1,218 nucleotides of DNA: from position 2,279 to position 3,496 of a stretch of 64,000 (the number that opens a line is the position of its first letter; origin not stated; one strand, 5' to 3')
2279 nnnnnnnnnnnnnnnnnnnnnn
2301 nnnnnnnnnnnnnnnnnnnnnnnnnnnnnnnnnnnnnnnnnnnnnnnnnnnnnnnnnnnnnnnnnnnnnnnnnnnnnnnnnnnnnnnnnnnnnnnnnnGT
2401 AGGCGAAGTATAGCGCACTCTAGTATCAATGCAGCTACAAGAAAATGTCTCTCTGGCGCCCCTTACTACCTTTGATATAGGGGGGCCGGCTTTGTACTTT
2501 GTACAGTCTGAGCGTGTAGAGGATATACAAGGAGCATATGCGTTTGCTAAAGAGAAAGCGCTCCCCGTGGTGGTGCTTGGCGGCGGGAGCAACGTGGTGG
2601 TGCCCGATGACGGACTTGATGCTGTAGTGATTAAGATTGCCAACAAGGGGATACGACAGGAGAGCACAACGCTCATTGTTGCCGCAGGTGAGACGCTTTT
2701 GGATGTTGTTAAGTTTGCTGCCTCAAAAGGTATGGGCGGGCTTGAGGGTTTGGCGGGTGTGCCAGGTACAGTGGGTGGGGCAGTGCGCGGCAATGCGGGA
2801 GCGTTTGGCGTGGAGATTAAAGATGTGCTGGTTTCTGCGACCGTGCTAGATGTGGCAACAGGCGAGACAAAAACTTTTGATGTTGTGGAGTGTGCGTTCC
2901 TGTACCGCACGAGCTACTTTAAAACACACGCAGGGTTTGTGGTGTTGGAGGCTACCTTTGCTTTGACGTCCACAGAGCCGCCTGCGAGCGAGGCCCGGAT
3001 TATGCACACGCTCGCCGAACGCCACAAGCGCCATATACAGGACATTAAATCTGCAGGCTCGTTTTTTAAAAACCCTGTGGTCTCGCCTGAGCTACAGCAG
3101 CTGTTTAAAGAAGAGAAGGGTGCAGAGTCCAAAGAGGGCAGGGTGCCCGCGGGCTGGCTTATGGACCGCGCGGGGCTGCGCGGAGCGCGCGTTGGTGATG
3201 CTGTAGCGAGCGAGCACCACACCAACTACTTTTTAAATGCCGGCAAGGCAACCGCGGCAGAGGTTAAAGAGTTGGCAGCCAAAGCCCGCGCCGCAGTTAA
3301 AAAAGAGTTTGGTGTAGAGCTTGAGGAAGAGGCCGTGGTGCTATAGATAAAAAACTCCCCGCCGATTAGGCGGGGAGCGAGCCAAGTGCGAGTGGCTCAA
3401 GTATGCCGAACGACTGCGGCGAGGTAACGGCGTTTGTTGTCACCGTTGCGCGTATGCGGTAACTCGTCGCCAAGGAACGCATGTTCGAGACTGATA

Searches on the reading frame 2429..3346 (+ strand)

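Call 60: search_protein_families(library=pfam, proteins=[window:2429-3346:+], max_evalue=0.01)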
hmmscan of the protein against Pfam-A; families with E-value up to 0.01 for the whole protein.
window:2429-3346:+ (305 aa): 2 families
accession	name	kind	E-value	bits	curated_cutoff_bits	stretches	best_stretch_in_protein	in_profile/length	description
PF02873.21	MurB_C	-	8.5e-26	90.5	27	1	189-304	4-98/99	UDP-N-acetylenolpyruvoylglucosamine reductase, C-terminal domain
PF01565.28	FAD_binding_4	-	6.6e-23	81.4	26.4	1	23-150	3-138/139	FAD binding domain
